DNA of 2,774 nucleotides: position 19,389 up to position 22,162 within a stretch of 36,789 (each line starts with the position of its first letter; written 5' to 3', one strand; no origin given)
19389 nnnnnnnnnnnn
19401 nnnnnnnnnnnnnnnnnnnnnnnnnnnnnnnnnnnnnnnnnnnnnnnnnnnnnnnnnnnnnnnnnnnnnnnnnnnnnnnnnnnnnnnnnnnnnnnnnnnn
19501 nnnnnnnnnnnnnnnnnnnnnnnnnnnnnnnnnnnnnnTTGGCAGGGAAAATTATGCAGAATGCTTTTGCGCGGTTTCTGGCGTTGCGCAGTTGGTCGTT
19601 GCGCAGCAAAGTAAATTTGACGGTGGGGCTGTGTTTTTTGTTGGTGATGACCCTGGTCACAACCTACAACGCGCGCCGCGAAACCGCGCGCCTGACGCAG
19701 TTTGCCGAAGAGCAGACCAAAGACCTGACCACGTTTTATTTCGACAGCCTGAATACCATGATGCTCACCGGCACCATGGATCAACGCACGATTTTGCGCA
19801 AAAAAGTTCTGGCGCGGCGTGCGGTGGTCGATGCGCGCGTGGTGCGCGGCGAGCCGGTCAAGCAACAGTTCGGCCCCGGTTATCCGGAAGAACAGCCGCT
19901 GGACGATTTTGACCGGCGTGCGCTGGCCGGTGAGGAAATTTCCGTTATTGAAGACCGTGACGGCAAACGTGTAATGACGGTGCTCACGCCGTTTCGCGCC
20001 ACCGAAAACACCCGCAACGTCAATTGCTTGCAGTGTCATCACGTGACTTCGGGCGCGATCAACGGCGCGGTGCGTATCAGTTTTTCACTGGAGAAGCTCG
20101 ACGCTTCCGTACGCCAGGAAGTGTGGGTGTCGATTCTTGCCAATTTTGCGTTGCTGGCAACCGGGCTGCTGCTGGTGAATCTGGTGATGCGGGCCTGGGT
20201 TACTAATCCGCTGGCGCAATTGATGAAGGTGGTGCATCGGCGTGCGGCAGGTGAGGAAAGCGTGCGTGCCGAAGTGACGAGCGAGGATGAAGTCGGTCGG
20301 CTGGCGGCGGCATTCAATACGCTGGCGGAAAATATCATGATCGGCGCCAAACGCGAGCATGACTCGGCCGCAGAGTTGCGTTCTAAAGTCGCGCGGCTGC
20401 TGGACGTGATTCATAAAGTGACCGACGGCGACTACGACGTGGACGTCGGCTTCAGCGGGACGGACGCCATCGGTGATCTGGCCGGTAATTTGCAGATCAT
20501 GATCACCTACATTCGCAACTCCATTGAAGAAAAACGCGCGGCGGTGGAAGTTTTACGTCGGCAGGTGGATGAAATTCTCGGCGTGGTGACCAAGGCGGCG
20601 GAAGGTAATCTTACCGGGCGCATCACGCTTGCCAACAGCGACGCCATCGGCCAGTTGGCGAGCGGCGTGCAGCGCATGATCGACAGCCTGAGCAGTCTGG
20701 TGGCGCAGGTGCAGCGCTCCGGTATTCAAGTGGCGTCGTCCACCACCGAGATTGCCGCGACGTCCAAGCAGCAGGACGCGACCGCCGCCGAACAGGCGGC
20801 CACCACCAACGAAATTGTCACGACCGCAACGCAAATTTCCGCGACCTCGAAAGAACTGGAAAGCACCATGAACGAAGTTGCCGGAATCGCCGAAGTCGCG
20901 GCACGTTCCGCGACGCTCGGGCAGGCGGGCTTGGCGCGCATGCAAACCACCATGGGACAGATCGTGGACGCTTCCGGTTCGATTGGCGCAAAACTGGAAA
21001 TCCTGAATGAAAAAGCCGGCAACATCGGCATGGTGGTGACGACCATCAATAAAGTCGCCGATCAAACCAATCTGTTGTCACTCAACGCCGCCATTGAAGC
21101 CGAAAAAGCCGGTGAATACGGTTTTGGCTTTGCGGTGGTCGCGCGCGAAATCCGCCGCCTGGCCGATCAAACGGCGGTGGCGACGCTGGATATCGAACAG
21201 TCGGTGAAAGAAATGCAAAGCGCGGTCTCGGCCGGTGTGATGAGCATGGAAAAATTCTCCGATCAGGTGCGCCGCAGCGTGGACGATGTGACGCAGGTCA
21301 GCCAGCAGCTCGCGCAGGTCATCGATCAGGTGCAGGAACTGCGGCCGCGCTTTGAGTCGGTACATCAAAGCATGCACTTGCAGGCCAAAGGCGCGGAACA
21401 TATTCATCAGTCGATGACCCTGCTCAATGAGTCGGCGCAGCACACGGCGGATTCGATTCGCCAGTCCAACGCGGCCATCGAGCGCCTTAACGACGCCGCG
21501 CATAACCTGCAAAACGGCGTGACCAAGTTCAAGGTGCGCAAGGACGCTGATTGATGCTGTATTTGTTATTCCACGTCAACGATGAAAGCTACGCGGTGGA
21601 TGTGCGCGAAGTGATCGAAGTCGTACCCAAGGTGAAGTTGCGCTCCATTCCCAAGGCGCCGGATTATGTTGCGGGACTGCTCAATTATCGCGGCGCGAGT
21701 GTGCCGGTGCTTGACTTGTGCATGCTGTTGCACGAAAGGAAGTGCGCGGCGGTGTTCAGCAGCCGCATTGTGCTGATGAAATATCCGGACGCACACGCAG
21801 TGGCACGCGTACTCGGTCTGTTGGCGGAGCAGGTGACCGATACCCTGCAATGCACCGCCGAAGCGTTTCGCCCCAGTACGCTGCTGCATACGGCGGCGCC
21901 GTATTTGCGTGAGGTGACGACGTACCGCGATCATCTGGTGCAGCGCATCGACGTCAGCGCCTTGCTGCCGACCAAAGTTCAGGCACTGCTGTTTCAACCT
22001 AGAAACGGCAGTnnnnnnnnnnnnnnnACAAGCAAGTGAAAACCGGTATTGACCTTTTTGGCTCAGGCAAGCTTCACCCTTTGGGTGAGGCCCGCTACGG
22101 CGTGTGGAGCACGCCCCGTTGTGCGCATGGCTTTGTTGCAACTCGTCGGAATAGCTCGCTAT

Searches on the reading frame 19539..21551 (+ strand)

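Call 20: search_protein_families(library=ncbifam, proteins=[window:19539-21551:+])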
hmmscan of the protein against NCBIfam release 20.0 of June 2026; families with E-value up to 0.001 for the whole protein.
window:19539-21551:+ (671 aa): 21 families
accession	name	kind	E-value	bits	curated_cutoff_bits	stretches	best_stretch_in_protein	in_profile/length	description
NF058645.1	MCPCtpMPsAe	equivalog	2.8e-40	138.6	900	2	336-666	233-558/558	methyl-accepting chemotaxis protein CtpM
NF047851.1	MCPCitTducer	equivalog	5.3e-29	101.7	900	1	338-669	216-519/553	methyl-accepting chemotaxis citrate transducer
NF041847.1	transduc_aer2_vibrio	equivalog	1.6e-28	99.4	1200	1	343-666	459-754/804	aerotaxis transducer Aer2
NF011622.0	PRK15048.1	equivalog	5.2e-25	88.6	900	1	342-666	219-515/553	methyl-accepting chemotaxis protein II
NF011615.0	PRK15041.1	equivalog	6.2e-24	84.6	947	1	337-669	220-520/554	methyl-accepting chemotaxis protein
NF050802.1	AspChtxCcaA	equivalog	1.3e-20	73.3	1300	1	318-594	390-663/700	aspartate chemotaxis receptor CcaA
NF007309.0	PRK09793.1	equivalog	5.7e-18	65.2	903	1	353-667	228-514/533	methyl-accepting chemotaxis protein IV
NF007837.0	PRK10549.1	equivalog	1.9e-14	53.2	603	1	188-266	159-233/466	envelope stress sensor histidine kinase BaeS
NF012163.2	BaeS_SmeS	equivalog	1.8e-13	50.3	500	1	194-266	165-233/457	sensor histidine kinase efflux regulator BaeS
NF033092.0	HK_WalK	equivalog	1.4e-11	43.8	725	1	156-282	137-262/594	cell wall metabolism sensor histidine kinase WalK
NF053592.1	HK_near_YfiR_like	equivalog_domain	4.7e-08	32.9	194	1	170-266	126-221/223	sensor histidine kinase, YfiR-like protein-associated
NF041210.1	his_kin_PieS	equivalog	1.1e-07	31.2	850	0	283-342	194-252/474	two component system sensor histidine kinase PieS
NF040691.1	MtrAB_MtrB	equivalog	2e-07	30.5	450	1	155-266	146-257/507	MtrAB system histidine kinase MtrB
NF045911.1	TCSHisKinNblS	equivalog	6.1e-07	28.2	1000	1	212-302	196-283/621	two-component system sensor histidine kinase NblS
NF038263.1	prot_phos_SiaA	equivalog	7.4e-07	28.1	700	1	193-267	306-380/658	biofilm regulation protein phosphatase SiaA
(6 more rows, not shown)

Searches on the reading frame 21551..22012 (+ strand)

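Call 20: search_protein_families(library=ncbifam, proteins=[window:21551-22012:+])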
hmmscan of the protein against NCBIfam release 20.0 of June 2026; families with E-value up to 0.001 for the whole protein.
window:21551-22012:+ (154 aa): 1 family
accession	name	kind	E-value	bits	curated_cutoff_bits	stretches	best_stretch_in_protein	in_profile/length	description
NF007903.0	PRK10612.1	equivalog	4.6e-12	46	260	1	4-147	19-159/167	chemotaxis protein CheW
